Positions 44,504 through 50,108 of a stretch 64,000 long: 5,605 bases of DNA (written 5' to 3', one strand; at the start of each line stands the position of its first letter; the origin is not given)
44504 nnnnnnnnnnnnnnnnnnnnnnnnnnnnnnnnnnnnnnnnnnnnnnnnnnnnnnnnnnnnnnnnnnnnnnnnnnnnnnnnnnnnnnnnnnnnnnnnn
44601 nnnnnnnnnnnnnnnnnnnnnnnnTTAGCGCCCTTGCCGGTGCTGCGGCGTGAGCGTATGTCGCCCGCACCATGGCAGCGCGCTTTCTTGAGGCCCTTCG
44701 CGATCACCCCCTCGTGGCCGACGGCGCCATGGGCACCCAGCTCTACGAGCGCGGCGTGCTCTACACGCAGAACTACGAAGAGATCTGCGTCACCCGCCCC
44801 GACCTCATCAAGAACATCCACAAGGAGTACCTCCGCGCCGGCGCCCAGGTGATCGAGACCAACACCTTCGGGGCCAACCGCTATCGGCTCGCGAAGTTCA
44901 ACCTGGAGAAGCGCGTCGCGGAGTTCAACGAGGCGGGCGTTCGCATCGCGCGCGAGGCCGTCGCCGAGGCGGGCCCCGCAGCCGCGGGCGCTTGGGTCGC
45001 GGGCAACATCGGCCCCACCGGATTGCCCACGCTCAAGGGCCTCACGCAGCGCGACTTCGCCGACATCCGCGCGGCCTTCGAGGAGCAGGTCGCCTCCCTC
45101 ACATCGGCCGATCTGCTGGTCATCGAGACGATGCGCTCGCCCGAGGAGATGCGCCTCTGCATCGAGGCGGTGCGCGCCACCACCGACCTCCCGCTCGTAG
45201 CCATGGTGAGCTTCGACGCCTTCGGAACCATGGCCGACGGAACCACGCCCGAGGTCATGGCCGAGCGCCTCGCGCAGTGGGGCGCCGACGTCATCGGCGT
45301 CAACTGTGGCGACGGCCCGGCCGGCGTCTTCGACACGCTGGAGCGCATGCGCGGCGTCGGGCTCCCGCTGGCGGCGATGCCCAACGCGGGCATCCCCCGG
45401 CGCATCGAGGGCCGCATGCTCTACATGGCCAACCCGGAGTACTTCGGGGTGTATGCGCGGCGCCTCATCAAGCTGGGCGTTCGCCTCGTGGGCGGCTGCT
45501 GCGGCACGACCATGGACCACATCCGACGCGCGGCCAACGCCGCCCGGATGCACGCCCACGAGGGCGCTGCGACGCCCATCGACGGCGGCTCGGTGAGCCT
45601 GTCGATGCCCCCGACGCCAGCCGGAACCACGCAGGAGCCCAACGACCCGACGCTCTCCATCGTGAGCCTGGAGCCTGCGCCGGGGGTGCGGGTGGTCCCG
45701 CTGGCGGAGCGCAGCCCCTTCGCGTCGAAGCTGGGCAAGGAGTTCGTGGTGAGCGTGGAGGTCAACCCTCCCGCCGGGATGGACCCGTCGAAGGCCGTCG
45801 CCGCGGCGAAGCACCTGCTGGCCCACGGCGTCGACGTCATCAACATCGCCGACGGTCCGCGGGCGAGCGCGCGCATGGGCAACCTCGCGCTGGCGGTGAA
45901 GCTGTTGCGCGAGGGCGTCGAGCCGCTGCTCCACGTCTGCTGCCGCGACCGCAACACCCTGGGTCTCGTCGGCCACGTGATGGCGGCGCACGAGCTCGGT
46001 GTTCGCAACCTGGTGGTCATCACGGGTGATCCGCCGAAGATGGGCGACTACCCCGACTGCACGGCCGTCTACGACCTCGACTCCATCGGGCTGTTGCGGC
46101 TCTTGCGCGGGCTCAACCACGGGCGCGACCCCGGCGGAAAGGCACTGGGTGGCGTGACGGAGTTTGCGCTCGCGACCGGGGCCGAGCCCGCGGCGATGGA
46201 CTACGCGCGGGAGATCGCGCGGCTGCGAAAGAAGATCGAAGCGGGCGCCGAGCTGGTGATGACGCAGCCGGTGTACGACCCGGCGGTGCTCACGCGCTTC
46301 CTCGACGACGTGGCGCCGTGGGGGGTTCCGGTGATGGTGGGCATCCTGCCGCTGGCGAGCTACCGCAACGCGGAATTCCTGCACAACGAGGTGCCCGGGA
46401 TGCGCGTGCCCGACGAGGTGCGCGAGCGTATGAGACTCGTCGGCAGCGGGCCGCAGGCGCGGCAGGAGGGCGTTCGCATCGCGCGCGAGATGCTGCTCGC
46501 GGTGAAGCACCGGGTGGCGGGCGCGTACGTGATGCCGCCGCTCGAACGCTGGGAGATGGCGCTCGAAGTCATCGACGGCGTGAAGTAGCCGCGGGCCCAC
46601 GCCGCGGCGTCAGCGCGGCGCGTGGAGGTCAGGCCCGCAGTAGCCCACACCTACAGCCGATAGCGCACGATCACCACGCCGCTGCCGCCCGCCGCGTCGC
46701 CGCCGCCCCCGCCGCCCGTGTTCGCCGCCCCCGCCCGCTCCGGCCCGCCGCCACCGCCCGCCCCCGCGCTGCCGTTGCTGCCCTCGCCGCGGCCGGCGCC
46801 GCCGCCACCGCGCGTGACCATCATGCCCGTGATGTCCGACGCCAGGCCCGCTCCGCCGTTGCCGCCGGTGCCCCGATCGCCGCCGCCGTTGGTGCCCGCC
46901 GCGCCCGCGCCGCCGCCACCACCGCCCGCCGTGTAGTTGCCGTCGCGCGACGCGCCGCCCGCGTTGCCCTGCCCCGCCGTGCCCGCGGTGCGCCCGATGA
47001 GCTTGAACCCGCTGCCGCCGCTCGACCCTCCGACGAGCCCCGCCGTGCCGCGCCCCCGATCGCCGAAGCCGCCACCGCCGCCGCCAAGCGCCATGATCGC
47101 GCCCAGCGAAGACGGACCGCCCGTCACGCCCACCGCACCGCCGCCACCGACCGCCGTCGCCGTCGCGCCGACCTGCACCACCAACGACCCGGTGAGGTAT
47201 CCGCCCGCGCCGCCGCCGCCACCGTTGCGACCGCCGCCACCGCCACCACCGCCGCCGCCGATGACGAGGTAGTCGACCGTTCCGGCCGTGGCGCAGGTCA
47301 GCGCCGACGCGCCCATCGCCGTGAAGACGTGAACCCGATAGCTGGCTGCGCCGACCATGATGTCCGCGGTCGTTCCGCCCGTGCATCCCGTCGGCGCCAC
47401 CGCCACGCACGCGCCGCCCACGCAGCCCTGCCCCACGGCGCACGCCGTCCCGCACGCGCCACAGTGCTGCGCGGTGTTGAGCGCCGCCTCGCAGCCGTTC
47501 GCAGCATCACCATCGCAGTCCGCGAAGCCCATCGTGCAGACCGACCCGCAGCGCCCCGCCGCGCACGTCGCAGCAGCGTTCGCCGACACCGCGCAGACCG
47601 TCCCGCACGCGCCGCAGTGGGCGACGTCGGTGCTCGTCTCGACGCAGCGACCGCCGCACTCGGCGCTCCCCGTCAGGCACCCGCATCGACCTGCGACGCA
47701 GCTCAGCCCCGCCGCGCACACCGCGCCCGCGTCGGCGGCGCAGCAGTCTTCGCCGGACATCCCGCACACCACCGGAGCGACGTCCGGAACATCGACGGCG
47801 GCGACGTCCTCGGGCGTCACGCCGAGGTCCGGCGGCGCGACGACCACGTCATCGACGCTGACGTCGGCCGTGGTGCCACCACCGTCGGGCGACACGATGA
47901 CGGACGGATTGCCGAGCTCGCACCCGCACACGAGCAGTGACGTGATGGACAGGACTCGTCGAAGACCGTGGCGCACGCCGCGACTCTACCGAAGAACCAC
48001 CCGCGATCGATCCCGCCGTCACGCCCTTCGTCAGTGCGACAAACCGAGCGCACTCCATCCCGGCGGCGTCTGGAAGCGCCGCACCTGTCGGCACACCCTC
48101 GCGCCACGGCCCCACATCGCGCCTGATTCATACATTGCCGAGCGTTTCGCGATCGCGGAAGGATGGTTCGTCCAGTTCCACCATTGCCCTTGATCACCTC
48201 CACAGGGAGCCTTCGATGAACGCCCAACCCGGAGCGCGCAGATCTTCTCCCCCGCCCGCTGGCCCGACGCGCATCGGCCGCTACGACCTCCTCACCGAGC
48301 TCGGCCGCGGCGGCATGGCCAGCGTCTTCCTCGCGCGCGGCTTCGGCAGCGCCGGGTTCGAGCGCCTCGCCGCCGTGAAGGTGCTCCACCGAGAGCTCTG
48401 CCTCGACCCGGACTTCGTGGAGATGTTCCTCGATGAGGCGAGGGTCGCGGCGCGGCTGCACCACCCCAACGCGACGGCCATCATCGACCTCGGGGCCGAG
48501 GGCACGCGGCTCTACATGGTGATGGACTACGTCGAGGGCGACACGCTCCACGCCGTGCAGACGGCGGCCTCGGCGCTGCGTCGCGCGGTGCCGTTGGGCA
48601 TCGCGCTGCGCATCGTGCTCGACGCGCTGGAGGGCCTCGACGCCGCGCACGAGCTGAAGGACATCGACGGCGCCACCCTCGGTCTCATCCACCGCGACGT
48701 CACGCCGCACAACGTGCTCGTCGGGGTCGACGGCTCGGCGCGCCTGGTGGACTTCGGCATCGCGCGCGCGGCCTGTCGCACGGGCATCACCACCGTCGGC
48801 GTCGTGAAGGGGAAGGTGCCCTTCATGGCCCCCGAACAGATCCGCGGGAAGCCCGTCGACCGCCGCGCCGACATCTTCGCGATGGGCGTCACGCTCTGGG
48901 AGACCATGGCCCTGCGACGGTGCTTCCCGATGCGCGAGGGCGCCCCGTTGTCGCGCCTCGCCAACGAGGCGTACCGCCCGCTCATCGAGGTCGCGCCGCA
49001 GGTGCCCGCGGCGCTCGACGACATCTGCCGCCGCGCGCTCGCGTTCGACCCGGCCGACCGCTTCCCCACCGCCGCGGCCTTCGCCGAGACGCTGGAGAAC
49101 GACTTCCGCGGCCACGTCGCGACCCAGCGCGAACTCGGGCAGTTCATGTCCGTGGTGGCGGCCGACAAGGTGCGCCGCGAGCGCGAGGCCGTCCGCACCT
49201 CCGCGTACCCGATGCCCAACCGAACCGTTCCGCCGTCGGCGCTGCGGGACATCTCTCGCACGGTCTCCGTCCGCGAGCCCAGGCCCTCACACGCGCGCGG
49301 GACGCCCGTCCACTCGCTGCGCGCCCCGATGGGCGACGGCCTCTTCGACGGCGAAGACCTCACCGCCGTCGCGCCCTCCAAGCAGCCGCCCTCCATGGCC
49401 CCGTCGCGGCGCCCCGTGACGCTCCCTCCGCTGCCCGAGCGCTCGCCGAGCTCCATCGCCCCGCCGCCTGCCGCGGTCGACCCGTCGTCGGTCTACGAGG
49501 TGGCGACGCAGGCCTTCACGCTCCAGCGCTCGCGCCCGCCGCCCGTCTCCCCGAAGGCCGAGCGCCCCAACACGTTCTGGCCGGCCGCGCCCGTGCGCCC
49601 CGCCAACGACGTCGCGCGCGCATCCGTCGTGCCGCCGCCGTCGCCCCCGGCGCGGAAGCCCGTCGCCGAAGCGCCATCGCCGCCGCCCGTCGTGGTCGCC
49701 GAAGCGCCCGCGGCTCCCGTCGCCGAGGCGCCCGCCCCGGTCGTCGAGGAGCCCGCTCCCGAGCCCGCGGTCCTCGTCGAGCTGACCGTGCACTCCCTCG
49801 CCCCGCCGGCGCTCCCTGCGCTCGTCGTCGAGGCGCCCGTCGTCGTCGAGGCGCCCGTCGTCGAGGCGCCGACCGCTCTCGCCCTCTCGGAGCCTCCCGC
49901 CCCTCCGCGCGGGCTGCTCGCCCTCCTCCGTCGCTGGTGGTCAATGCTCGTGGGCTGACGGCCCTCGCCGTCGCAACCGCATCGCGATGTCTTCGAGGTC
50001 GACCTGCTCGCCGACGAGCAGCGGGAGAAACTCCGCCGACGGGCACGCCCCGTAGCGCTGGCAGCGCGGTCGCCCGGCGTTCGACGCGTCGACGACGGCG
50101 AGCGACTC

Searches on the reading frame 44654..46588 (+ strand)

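Call 22: search_protein_families(library=pfam, proteins=[window:44654-46588:+], max_evalue=0.001)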
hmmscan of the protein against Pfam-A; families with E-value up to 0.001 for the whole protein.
window:44654-46588:+ (644 aa): 2 families
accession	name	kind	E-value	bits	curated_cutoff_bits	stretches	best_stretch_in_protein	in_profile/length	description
PF02574.22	S-methyl_trans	-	4.3e-65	220.8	22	1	20-296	1-282/283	Homocysteine S-methyltransferase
PF02219.23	MTHFR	-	1.8e-30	106.8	24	1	362-617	9-260/287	Methylenetetrahydrofolate reductase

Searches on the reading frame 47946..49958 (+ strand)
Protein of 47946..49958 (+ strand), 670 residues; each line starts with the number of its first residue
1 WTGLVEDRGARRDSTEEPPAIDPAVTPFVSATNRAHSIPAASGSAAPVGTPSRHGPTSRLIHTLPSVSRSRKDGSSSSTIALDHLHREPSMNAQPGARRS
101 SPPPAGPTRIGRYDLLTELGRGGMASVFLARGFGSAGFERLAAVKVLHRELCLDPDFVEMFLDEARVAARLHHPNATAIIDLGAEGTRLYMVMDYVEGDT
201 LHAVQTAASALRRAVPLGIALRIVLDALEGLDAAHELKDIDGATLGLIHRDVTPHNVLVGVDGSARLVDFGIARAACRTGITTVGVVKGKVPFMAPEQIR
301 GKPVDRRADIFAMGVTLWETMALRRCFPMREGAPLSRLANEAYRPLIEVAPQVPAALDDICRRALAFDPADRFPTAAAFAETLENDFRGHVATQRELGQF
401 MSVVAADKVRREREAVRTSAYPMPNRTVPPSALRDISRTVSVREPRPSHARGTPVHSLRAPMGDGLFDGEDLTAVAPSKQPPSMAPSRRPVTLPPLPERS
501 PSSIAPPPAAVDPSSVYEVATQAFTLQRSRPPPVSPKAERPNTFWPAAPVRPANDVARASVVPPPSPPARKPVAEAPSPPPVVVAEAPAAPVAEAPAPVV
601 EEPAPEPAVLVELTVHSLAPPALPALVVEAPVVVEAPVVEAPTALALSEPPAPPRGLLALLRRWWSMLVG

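Call 22: search_protein_families(library=pfam, proteins=[window:47946-49958:+], max_evalue=0.001)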
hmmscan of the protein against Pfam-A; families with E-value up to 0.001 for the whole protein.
window:47946-49958:+ (670 aa): 2 families
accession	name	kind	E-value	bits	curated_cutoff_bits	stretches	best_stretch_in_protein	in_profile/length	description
PF00069.31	Pkinase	-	9.9e-31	107.5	31.7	1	113-377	1-256/263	Protein kinase domain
PF07714.23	PK_Tyr_Ser-Thr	-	7.3e-23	81.6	23.1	1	115-373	3-249/258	Protein tyrosine and serine/threonine kinase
